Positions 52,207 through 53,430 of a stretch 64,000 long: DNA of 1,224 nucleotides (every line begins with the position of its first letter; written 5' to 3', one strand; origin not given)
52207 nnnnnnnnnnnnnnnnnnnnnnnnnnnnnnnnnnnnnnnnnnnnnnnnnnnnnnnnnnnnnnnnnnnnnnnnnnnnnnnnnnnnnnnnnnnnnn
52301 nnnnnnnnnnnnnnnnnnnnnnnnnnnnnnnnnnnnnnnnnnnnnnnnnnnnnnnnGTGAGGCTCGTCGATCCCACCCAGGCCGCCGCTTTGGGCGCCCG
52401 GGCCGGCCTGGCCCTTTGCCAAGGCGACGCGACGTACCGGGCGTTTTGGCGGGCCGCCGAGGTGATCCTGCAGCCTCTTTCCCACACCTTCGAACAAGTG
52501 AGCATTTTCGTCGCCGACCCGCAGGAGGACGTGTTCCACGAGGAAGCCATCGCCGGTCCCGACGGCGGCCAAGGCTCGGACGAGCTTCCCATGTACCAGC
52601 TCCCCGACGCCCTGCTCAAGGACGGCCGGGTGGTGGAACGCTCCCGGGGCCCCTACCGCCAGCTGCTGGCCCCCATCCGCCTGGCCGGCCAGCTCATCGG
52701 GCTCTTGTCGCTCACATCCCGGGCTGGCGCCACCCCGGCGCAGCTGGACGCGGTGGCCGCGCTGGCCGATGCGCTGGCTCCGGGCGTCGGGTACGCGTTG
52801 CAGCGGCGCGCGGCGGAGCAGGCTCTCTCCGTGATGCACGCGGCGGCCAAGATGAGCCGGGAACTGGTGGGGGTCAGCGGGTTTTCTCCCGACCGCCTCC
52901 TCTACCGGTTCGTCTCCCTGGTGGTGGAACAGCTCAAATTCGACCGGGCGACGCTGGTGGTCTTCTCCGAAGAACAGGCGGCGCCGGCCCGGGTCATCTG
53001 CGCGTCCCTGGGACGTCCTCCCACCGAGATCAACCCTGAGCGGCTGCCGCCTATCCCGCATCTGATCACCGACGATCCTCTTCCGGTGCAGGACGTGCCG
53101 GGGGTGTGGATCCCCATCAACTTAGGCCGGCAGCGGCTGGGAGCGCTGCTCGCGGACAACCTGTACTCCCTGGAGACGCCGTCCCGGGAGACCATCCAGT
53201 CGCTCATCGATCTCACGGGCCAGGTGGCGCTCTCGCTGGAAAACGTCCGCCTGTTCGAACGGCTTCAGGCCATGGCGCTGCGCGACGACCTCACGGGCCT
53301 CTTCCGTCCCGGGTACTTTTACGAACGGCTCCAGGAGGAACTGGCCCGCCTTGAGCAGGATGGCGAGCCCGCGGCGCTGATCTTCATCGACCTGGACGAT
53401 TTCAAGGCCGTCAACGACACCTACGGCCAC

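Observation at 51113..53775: Signal-peptide-less SBP-like protein translationally coupled to a GAF-GAF-GGDEF diguanylate cyclase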

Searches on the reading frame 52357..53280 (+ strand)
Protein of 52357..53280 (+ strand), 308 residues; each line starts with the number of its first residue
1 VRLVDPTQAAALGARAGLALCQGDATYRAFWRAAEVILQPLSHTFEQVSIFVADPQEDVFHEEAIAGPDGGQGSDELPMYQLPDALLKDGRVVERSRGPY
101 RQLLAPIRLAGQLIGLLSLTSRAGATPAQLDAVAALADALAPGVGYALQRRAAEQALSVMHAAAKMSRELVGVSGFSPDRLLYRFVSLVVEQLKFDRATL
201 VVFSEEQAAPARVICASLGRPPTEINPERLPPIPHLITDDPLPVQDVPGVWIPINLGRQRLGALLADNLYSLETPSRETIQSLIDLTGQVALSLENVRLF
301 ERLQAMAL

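Call 33: find_homologous_proteins(query=window:52357-53280:+, max_evalue=0.001)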
Query window:52357-53280:+ (308 aa): 11 proteins with E <= 0.001 among 8000 candidates.
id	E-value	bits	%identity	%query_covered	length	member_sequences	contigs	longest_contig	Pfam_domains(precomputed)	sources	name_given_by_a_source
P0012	4.0e-192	655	99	100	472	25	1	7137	PF00990.27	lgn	-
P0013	1.7e-112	394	63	99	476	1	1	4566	PF00990.27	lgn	-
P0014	1.4e-109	384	62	96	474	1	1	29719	PF01590.33,PF00990.27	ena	-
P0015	3.6e-108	380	61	98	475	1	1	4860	PF00990.27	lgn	-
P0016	3.7e-106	373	60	100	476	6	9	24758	PF00990.27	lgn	-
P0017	2.2e-100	354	58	100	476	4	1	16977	PF00990.27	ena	-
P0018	9.3e-66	241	43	97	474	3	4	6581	PF00990.27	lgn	-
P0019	1.8e-65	240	43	98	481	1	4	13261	PF00990.27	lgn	-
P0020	3.7e-58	216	42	93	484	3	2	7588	PF00990.27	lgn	-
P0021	4.9e-57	212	40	97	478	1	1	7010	PF00990.27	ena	-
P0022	3.7e-21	94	49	43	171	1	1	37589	-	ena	-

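Call 34: find_encoding_contigs(protein=P0019, flank=5000, max_places=2)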
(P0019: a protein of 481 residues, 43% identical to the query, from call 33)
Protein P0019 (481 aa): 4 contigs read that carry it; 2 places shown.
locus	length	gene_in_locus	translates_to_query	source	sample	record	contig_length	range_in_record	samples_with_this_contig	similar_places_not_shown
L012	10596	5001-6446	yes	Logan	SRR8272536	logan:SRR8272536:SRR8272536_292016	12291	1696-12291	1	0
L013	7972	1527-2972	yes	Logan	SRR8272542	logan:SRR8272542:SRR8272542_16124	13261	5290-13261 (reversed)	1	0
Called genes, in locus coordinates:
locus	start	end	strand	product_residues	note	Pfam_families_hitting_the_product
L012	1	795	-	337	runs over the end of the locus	PF01408:GFO_IDH_MocA, PF22725:GFO_IDH_MocA_C3, PF02894:GFO_IDH_MocA_C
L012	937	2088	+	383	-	PF01408:GFO_IDH_MocA, PF02894:GFO_IDH_MocA_C (faint), PF22725:GFO_IDH_MocA_C3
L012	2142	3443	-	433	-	PF01547:SBP_bac_1, PF13416:SBP_bac_8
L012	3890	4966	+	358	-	PF00270:DEAD, PF00271:Helicase_C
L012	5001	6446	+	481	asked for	PF00990:GGDEF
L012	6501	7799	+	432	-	PF07690:MFS_1, PF12832:MFS_1_like, PF07690:MFS_1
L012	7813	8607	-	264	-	PF00756:Esterase, PF02230:Abhydrolase_2 (faint)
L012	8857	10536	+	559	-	PF01268:FTHFS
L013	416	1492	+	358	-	PF00270:DEAD, PF00271:Helicase_C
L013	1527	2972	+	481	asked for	PF00990:GGDEF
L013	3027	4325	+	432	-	PF07690:MFS_1, PF12832:MFS_1_like, PF07690:MFS_1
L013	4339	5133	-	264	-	PF00756:Esterase, PF02230:Abhydrolase_2 (faint)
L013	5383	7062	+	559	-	PF01268:FTHFS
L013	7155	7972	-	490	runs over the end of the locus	PF22848:ASD1_dom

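Call 35: find_encoding_contigs(protein=P0020, flank=5000, max_places=2)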
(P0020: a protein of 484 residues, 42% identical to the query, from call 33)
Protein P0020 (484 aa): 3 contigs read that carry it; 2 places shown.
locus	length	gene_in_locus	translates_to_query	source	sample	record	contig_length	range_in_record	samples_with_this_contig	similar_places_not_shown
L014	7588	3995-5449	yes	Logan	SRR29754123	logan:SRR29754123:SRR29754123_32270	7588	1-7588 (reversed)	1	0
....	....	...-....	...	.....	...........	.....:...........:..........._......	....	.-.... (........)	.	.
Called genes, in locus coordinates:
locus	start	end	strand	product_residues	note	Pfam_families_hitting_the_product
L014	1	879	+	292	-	?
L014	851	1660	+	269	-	PF04468:PSP1, PF28472:PSP1_3rd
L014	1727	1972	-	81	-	PF04014:MazE_antitoxin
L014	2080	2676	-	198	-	PF04284:DUF441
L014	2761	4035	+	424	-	PF01547:SBP_bac_1, PF13416:SBP_bac_8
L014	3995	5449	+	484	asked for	PF00990:GGDEF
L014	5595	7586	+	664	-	?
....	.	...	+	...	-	?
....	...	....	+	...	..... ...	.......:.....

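Call 36: find_encoding_contigs(protein=P0021, flank=5000, max_places=2)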
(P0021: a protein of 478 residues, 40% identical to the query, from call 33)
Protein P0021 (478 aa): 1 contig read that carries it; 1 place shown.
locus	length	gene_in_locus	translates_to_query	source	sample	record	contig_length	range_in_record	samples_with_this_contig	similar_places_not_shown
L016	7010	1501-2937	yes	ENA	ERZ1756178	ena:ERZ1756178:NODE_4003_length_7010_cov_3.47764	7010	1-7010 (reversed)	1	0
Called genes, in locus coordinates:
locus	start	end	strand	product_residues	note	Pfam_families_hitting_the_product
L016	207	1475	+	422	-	PF01547:SBP_bac_1, PF13416:SBP_bac_8, PF01547:SBP_bac_1 (weak)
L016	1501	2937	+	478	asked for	PF00990:GGDEF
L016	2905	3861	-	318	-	PF08545:ACP_syn_III, PF08541:ACP_syn_III_C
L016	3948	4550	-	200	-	-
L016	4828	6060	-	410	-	PF00350:Dynamin_N (weak), PF01926:MMR_HSR1, PF02421:FeoB_N, PF03193:RsgA_GTPase (faint), PF00009:GTP_EFTU (weak), PF18128:HydF_dimer, PF18133:HydF_tetramer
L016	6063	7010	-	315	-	?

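Call 37: find_encoding_contigs(protein=P0018, flank=5000, max_places=2)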
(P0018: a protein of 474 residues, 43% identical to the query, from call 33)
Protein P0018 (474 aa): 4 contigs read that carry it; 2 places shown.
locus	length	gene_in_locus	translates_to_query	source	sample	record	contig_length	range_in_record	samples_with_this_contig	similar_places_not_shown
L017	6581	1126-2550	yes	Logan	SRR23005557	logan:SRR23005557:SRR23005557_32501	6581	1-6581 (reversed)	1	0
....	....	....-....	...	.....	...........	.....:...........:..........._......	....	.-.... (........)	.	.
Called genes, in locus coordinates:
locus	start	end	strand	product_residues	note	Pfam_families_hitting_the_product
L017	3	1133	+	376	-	?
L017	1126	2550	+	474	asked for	PF00990:GGDEF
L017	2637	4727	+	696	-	PF00133:tRNA-synt_1, PF01406:tRNA-synt_1e (weak), PF09334:tRNA-synt_1g, PF00133:tRNA-synt_1, PF19303:Anticodon_3, PF08264:Anticodon_1 (faint), PF01588:tRNA_bind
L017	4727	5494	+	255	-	PF01026:TatD_DNase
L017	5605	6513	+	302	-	-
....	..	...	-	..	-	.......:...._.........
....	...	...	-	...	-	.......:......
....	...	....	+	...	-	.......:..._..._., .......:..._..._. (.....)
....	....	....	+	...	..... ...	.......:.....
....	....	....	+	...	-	?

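Call 85: search_protein_families(library=pfam, alignment_id=A7, max_evalue=0.00001)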
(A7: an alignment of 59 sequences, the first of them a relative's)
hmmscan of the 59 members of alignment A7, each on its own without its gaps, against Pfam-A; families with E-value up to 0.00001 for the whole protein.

A. member 1, L014:10-876:+ (289 aa): 2 families
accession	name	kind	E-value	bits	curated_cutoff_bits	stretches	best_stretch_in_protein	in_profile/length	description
PF13177.12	DNA_pol3_delta2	-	6.2e-39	134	27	1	2-118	43-159/161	DNA polymerase III, delta subunit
PF09115.15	DNApol3-delta_C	-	5e-06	27.4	21.7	1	182-273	22-113/117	DNA polymerase III, delta subunit, C terminal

B. families by the number of members that match (of 59 scanned): 68 families (the first 25 are shown)
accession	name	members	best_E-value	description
PF17827.6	PrmC_N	2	6.9e-18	PrmC N-terminal domain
PF05175.20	MTS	2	7.5e-14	Methyltransferase small domain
PF08903.17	DUF1846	1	2.3e-165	Domain of unknown function DUF1846, N-terminal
PF01411.24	tRNA-synt_2c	1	5.7e-153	tRNA synthetases class II (A)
PF02615.19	Ldh_2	1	3.8e-126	Malate/L-lactate dehydrogenase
PF07517.20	SecA_DEAD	1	2.3e-122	SecA DEAD-like domain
PF02401.23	LYTB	1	7.7e-95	LytB protein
PF01026.27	TatD_DNase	1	3.4e-83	TatD related DNase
PF21090.3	P-loop_SecA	1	1.1e-81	SecA P-loop domain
PF13483.12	Lactamase_B_3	1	3.2e-60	Beta-lactamase superfamily domain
PF07516.18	SecA_SW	1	8.9e-59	SecA Wing and Scaffold domain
PF20921.3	DUF1846_C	1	1.3e-57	Domain of unknown function DUF1846, C-terminal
PF02522.19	Antibiotic_NAT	1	3.5e-57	Aminoglycoside 3-N-acetyltransferase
PF13023.12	HD_3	1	6.2e-54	HD domain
PF00206.25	Lyase_1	1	1.4e-50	Lyase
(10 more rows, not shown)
